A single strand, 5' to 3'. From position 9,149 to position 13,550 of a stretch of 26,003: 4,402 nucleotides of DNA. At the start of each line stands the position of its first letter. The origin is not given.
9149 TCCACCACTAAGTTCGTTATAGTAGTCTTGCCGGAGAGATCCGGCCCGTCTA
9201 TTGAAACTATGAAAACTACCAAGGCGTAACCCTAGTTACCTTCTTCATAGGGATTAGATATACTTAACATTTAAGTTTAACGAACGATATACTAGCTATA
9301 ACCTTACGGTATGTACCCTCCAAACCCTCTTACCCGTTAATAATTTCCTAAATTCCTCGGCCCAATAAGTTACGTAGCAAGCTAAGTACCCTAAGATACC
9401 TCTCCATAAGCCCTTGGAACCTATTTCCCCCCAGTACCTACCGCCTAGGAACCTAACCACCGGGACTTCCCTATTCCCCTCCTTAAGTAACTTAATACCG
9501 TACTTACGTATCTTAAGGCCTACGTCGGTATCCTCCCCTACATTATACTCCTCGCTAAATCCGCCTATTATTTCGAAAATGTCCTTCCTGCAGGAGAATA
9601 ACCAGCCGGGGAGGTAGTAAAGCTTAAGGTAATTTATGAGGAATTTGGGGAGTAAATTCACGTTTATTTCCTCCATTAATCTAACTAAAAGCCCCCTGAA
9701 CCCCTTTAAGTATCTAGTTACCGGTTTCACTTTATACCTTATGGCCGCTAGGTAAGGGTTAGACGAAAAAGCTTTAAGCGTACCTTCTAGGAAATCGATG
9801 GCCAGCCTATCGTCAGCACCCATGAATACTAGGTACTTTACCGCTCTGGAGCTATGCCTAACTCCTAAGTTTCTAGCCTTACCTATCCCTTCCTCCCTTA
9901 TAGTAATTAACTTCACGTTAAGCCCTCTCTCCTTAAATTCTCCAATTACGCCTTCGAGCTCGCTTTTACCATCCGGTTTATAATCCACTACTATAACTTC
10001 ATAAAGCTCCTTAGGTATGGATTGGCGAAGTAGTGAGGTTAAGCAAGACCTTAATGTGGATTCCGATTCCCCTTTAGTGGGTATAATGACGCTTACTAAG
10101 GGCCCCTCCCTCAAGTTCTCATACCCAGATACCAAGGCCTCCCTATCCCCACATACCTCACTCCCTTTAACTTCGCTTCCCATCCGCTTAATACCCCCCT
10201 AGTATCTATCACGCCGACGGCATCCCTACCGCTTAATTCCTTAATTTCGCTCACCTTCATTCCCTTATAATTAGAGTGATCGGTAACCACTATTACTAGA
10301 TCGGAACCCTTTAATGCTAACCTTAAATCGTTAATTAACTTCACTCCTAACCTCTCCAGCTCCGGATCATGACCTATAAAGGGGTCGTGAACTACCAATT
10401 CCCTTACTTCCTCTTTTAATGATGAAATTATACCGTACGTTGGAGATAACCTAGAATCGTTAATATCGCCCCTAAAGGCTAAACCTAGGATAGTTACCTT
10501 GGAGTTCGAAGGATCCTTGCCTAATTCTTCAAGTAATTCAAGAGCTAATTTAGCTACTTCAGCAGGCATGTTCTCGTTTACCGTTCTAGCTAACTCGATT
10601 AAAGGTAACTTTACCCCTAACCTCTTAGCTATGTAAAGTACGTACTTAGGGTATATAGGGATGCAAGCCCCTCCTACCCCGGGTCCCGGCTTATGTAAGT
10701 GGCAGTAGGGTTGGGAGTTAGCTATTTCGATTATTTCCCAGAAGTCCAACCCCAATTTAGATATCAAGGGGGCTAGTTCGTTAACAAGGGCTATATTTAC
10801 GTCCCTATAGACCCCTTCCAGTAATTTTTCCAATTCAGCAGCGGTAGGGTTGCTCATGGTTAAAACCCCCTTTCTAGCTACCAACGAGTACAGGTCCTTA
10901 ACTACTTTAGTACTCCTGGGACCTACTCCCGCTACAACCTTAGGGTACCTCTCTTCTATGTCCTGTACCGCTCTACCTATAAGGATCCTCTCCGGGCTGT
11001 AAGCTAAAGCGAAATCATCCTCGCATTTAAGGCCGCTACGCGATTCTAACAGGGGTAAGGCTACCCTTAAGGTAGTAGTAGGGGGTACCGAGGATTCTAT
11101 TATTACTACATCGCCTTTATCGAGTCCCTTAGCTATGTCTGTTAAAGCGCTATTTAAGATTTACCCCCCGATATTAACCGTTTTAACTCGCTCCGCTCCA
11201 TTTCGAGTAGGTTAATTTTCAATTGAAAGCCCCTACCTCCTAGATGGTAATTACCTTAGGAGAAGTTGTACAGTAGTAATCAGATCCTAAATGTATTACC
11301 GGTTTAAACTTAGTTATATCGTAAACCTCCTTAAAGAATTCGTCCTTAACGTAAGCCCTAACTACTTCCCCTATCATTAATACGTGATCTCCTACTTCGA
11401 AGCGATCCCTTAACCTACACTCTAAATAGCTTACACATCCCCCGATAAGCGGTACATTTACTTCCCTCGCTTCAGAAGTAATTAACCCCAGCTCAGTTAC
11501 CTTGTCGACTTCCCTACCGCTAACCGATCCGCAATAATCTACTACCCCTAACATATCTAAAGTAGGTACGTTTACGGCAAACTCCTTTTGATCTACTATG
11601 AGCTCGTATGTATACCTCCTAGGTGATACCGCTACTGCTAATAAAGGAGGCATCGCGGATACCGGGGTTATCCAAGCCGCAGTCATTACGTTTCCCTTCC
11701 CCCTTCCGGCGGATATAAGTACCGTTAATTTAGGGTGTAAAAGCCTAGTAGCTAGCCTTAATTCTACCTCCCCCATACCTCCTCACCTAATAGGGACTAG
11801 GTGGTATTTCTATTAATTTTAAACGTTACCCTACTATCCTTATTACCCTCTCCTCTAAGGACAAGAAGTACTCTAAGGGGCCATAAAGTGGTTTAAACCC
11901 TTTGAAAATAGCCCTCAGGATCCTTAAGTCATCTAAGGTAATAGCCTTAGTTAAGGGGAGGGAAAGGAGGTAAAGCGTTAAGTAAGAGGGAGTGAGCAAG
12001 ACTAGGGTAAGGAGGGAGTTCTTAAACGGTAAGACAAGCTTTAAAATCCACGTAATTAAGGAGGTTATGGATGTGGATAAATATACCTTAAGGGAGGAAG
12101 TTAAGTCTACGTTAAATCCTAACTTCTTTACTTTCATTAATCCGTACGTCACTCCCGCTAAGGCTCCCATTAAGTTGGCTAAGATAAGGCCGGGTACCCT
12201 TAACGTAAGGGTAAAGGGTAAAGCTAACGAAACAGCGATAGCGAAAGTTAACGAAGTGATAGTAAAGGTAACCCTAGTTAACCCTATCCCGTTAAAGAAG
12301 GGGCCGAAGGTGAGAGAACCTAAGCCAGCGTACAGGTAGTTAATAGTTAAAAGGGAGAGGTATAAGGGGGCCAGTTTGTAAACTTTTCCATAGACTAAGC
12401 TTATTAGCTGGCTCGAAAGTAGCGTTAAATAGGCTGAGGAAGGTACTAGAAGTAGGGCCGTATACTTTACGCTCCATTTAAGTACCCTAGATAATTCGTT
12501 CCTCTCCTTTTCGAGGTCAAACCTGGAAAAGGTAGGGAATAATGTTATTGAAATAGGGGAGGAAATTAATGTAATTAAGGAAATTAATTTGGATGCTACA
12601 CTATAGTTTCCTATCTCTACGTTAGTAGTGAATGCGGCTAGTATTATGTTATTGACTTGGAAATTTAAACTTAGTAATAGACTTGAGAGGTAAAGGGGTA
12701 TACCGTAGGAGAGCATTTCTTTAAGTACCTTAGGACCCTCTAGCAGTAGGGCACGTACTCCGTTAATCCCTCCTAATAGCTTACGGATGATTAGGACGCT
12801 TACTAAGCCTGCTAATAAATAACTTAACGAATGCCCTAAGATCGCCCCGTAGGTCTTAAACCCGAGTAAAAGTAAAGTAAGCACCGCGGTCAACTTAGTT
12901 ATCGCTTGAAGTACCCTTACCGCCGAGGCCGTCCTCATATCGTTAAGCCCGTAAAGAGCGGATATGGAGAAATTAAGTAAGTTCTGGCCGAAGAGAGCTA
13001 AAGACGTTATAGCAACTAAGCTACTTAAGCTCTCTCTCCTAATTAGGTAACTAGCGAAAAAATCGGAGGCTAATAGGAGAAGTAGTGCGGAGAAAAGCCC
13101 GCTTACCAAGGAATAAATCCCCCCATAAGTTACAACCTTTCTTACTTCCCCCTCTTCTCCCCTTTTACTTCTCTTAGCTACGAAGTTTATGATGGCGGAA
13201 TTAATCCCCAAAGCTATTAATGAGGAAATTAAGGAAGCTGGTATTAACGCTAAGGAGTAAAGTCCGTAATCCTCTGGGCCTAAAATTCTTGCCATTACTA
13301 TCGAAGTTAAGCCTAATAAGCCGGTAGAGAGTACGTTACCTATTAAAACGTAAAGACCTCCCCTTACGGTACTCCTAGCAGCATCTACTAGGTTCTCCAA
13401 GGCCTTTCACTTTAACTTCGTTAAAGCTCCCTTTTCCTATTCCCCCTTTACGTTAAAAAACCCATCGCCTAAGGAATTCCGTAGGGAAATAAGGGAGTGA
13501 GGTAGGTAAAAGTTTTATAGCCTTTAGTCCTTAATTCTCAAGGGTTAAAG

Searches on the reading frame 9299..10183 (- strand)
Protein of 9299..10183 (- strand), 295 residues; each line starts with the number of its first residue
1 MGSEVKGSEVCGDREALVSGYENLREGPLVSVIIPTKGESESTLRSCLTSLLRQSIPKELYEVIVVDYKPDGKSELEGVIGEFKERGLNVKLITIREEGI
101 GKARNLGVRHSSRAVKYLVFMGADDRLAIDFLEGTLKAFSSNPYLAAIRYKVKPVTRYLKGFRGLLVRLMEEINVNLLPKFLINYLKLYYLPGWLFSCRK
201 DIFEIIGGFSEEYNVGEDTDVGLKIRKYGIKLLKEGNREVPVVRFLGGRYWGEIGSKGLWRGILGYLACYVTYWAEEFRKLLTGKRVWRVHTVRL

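Call 30: search_protein_families(library=pfam, proteins=[window:9299-10183:-], max_evalue=0.001)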
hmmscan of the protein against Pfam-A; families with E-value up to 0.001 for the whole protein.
window:9299-10183:- (295 aa): 3 families
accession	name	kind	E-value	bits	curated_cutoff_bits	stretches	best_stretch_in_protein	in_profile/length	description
PF00535.33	Glycos_transf_2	-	1.8e-19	70.7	23.3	1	31-158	1-124/168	Glycosyl transferase family 2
PF13641.12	Glyco_tranf_2_3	-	2.9e-06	27.9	27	1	30-231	3-200/230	Glycosyltransferase like family 2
PF10111.15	Glyco_tranf_2_2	-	0.00031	20.8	27.3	1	31-229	1-203/276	Glycosyltransferase like family 2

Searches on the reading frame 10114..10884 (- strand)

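Call 30: search_protein_families(library=pfam, proteins=[window:10114-10884:-], max_evalue=0.001)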
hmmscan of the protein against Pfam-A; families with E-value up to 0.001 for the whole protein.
window:10114-10884:- (257 aa): 2 families
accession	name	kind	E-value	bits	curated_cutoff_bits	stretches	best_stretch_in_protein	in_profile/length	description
PF00984.24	UDPG_MGDP_dh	-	1.6e-26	92.6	25.4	1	15-104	2-93/94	UDP-glucose/GDP-mannose dehydrogenase family, central domain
PF03720.21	UDPG_MGDP_dh_C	-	1.2e-21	77.5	30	1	132-232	2-101/103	UDP-glucose/GDP-mannose dehydrogenase family, UDP binding domain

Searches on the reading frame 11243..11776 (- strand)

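Call 70: search_protein_families(library=pfam, proteins=[window:11243-11776:-], max_evalue=0.0001)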
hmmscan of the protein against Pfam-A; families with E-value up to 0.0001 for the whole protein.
window:11243-11776:- (178 aa): 1 family
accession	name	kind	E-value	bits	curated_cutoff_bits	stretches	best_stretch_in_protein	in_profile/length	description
PF01613.24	Flavin_Reduct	-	1.3e-34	120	27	1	18-150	8-140/153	Flavin reductase like domain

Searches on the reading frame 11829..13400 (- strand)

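Call 70: search_protein_families(library=pfam, proteins=[window:11829-13400:-], max_evalue=0.0001)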
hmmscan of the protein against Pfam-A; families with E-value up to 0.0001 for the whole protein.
window:11829-13400:- (524 aa): 4 families
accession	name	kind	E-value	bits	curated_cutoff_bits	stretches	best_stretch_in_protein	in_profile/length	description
PF01943.22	Polysacc_synt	-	2.4e-33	116.2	28.2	1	12-294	2-273/274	Polysaccharide biosynthesis protein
PF13440.11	Polysacc_synt_3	-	4.7e-28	98.7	23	1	35-341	1-288/293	Polysaccharide biosynthesis protein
PF03023.19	MurJ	-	1.2e-09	37.8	27.4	1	224-454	194-430/451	Lipid II flippase MurJ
PF01554.23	MatE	-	1.6e-07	31.6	24.9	0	24-163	7-149/161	MatE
